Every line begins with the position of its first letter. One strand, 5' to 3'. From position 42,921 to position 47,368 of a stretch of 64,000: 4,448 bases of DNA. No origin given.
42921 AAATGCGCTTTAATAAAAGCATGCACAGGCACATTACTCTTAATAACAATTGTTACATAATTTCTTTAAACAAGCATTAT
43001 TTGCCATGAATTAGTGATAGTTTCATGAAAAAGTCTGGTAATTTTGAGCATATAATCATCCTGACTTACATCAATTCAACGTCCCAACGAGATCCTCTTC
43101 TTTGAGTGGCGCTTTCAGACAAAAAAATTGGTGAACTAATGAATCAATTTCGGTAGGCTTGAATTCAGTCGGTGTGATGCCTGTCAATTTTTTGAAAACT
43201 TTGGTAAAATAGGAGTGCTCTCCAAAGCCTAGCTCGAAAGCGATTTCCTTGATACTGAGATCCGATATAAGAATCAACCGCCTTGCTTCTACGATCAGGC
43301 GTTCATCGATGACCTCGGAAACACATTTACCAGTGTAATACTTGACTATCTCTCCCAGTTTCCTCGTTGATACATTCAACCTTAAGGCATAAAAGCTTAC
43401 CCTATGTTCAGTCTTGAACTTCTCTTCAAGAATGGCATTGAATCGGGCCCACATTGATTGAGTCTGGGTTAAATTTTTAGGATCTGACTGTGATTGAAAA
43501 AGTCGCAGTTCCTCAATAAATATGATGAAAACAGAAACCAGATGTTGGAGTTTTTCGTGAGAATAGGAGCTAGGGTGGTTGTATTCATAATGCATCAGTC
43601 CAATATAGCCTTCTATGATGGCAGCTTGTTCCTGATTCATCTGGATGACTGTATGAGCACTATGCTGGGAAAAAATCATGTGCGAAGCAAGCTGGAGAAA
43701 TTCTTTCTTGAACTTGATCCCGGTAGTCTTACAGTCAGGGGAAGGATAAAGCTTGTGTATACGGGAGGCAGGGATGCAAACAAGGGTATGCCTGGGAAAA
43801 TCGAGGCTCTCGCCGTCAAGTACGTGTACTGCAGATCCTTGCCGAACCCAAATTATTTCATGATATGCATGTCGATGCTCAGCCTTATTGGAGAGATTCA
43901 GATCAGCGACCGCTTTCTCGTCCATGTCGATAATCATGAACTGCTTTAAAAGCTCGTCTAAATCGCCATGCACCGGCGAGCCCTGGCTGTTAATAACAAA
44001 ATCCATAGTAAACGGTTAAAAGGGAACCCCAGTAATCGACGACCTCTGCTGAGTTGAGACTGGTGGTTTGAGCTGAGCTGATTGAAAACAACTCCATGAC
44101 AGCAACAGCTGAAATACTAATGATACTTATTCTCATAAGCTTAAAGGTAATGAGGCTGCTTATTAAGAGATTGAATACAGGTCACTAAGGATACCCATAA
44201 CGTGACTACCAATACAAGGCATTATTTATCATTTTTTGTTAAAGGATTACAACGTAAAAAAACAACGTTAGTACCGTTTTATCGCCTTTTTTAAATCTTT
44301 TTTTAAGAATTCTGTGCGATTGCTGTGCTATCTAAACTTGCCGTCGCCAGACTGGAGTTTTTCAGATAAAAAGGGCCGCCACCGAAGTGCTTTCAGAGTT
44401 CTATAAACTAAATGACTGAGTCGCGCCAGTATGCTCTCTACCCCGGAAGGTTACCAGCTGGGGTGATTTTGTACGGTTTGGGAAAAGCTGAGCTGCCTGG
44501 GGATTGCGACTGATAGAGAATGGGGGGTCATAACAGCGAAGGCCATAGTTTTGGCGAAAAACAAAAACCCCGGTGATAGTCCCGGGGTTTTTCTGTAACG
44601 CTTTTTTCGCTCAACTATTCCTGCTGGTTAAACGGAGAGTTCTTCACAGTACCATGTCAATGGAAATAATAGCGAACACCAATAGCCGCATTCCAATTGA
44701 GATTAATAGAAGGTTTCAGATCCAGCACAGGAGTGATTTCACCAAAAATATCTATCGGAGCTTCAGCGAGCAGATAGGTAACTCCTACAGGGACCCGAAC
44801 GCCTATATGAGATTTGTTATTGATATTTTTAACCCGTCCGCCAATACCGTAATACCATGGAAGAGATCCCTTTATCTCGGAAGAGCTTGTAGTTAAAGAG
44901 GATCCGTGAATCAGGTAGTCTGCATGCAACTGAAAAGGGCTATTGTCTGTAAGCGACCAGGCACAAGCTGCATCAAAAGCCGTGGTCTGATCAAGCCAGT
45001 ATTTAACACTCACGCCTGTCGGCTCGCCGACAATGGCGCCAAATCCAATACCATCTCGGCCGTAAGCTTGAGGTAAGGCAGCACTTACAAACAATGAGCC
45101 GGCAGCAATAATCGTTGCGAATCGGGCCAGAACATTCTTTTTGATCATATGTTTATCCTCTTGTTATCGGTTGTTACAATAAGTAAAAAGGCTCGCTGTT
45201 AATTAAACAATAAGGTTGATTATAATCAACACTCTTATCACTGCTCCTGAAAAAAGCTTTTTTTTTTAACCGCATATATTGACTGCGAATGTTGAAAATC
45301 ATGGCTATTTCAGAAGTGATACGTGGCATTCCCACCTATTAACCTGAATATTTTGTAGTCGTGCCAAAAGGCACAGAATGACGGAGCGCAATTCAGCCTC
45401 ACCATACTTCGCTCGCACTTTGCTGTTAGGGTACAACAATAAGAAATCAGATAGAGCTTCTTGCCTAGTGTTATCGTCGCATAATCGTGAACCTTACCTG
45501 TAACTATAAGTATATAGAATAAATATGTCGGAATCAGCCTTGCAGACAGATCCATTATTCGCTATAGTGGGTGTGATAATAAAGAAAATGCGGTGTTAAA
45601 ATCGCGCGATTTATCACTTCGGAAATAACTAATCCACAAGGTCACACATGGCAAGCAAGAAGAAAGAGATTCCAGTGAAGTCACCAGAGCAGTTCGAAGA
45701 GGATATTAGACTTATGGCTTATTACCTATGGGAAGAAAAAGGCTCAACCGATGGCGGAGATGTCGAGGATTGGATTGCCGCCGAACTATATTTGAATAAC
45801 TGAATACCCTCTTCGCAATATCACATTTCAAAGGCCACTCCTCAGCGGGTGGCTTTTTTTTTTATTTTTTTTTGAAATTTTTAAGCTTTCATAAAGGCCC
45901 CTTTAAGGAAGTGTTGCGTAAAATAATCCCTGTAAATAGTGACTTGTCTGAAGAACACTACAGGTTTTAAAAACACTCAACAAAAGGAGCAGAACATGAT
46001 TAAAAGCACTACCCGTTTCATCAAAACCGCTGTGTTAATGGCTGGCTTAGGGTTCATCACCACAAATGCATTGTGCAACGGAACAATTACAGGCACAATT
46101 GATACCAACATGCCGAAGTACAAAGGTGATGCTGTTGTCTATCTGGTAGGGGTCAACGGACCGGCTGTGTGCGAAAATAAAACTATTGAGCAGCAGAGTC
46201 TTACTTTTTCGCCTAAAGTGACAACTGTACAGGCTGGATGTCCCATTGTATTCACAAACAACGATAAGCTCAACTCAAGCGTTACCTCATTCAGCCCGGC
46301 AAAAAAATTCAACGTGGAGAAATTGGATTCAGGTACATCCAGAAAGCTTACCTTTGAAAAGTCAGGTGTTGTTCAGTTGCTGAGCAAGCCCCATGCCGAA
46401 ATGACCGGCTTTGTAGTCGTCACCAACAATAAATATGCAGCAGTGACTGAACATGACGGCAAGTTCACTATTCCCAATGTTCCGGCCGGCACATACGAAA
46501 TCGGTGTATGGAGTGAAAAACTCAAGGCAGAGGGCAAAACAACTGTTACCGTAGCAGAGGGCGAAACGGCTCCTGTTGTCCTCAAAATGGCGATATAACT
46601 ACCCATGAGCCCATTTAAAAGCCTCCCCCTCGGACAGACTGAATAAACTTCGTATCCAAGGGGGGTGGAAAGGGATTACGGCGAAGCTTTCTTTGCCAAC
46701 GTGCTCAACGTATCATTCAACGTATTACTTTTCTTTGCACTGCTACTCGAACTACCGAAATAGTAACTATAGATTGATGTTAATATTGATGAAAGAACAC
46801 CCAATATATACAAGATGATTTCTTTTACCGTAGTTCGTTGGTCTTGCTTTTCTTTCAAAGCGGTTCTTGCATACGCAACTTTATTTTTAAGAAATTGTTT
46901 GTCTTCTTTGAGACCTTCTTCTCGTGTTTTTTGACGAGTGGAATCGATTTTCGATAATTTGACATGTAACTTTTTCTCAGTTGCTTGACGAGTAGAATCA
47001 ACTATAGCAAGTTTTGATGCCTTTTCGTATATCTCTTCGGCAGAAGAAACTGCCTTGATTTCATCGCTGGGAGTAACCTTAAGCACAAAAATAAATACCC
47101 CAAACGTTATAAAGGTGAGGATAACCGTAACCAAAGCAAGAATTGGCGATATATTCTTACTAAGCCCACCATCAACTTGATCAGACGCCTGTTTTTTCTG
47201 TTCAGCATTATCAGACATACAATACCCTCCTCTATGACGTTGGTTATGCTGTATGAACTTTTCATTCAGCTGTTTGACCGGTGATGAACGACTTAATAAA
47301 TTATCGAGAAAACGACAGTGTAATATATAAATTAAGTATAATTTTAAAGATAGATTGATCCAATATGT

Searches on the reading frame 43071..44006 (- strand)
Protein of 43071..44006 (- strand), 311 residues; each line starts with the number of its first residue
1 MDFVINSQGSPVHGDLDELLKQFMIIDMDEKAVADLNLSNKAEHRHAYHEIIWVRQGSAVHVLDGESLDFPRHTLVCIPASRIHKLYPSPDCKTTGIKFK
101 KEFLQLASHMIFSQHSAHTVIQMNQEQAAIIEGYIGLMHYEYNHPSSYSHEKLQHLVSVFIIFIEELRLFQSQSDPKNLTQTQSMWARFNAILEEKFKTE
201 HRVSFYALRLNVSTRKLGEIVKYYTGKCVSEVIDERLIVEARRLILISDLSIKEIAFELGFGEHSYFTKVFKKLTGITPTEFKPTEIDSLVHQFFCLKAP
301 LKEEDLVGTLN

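Call 3: search_protein_families(library=pfam, proteins=[window:43071-44006:-], max_evalue=0.1)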
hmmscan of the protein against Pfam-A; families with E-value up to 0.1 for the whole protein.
window:43071-44006:- (311 aa): 4 families
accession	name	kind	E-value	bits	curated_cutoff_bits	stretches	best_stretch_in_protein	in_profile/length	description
PF12833.13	HTH_18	-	4.6e-19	68.9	33.6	1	206-283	1-78/80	Helix-turn-helix domain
PF00165.29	HTH_AraC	-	7e-10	39.2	26.6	1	248-282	7-40/42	Bacterial regulatory helix-turn-helix proteins, AraC family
PF02311.25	AraC_binding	-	4.5e-06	26.9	21.1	1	40-142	15-119/135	AraC-like ligand binding domain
PF07883.17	Cupin_2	-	0.0012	18.9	27.2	1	43-86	13-56/70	Cupin domain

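Call 4: search_protein_families(library=ncbifam, proteins=[window:43071-44006:-], max_evalue=0.1)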
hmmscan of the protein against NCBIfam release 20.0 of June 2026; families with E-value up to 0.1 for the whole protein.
window:43071-44006:- (311 aa): 27 families (the best 25 are shown)
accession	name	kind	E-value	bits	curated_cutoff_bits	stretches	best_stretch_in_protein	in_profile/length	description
TIGR02297.1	HpaA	equivalog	1.1e-28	100.4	274.65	1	40-283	35-285/287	4-hydroxyphenylacetate catabolism regulatory protein HpaA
NF010028.0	PRK13503.1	equivalog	1.6e-18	67.1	288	1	42-283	29-270/278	HTH-type transcriptional activator RhaS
NF010025.2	PRK13500.1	equivalog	7.1e-14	52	525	1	22-283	11-275/282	HTH-type transcriptional activator RhaR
NF007633.0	PRK10296.1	equivalog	1.7e-13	50.7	264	1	42-283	38-272/280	transcriptional regulator ChbR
NF010027.0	PRK13502.1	equivalog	2.1e-13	50.4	384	1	18-283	7-275/282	HTH-type transcriptional activator RhaR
NF007860.0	PRK10572.1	equivalog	4.9e-13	48.6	208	1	162-286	160-285/292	arabinose operon transcriptional regulator AraC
NF049932.1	TranspRegBtr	equivalog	4.9e-12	45.1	900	1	179-282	159-262/531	bacillibactin transport transcriptional regulator Btr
TIGR04094.1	adjacent_YSIRK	equivalog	1.1e-11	44.3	200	1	202-283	303-383/383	YSIRK-targeted surface antigen transcriptional regulator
NF047788.1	TransRegPocR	equivalog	1.2e-11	44.5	500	1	183-287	188-292/296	transcriptional regulator PocR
NF010026.0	PRK13501.1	equivalog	3e-11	43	363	1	41-291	31-283/290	HTH-type transcriptional activator RhaR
NF007243.0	PRK09685.1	equivalog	6.1e-10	39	199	1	76-283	121-299/303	transcriptional regulator FeaR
NF049968.1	QhpR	equivalog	2.9e-09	36.5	250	1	225-283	226-284/284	AraC-like transcriptional regulator QhpR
NF050186.1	TransRegGliRPseudo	equivalog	1.7e-08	34.2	570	1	207-283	259-334/338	AraC family transcriptional regulator GliR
NF007432.1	PRK09978.1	equivalog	2.7e-08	33.3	500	1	184-285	142-242/274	DNA-binding transcriptional regulator GadX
NF047455.1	TF_Staph_AryK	equivalog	1.7e-07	29.9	850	1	46-284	20-257/759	transcriptional regulator AryK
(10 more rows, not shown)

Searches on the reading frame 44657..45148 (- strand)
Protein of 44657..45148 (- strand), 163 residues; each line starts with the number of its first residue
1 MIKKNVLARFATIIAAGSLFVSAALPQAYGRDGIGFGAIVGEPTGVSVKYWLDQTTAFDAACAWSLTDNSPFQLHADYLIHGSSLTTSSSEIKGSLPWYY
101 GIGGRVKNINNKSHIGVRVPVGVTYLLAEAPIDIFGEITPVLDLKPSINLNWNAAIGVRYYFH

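Call 3: search_protein_families(library=pfam, proteins=[window:44657-45148:-], max_evalue=0.1)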
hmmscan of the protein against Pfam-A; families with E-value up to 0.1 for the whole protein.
window:44657-45148:- (163 aa): 1 family
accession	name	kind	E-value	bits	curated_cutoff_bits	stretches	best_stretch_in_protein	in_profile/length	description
PF13161.12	DUF3996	-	0.004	17.3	22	1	30-150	6-134/154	Protein of unknown function (DUF3996)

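Call 4: search_protein_families(library=ncbifam, proteins=[window:44657-45148:-], max_evalue=0.1)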
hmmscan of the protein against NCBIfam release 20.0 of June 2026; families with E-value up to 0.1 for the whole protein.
window:44657-45148:- (163 aa): 0 families

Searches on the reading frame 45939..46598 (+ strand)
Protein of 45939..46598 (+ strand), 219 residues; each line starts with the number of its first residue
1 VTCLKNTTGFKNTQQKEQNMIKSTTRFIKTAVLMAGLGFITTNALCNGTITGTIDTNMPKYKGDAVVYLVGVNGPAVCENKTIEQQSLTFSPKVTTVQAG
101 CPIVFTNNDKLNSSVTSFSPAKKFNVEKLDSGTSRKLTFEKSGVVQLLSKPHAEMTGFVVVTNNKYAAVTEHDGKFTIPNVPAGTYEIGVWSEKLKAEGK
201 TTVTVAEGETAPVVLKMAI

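Call 3: search_protein_families(library=pfam, proteins=[window:45939-46598:+], max_evalue=0.1)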
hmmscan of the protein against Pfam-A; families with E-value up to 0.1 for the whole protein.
window:45939-46598:+ (219 aa): 7 families
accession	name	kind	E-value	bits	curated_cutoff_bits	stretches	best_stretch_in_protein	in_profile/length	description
PF14686.12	fn3_3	-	5.5e-10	39.3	24.4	1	162-211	23-73/75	Polysaccharide lyase family 4, domain II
PF13620.12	CarboxypepD_reg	-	1.5e-08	35.3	32.3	1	159-217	19-81/82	Carboxypeptidase regulatory-like domain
PF09430.16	EMC7_beta-sandw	-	1.4e-05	25.7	26.6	1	156-196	9-51/122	ER membrane protein complex subunit 7, beta-sandwich domain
PF13715.12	CarbopepD_reg_2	-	4.7e-05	23.8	32.2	1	159-213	19-72/88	CarboxypepD_reg-like domain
PF00127.26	Copper-bind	-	5.3e-05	24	21.2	1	82-161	6-98/99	Copper binding proteins, plastocyanin/azurin family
PF13473.12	Cupredoxin_1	-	0.0011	19.4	27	1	82-161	24-104/104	Cupredoxin-like domain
PF17802.7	SpaA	-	0.0074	16.9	23.1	1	124-188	3-56/91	Prealbumin-like fold domain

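Call 4: search_protein_families(library=ncbifam, proteins=[window:45939-46598:+], max_evalue=0.1)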
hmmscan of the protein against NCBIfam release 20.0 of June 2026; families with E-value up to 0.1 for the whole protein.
window:45939-46598:+ (219 aa): 3 families
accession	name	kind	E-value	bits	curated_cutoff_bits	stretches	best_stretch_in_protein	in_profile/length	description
TIGR03102.1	halo_cynanin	subfamily_domain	0.016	15.3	93.8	1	84-161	33-114/115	halocyanin domain-containing protein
TIGR02375.1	pseudoazurin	equivalog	0.017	14.9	109.85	1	86-163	8-88/116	pseudoazurin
TIGR02656.1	cyanin_plasto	equivalog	0.067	13.6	87.85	0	85-152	9-87/99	plastocyanin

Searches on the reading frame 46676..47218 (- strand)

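Call 70: search_protein_families(library=pfam, proteins=[window:46676-47218:-], max_evalue=0.001)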
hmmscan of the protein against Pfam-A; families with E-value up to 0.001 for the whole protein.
window:46676-47218:- (180 aa): 1 family
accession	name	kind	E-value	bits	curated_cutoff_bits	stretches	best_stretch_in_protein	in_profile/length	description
PF14018.11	DUF4234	-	0.00028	21.4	25.3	0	29-64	4-36/70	Domain of unknown function (DUF4234)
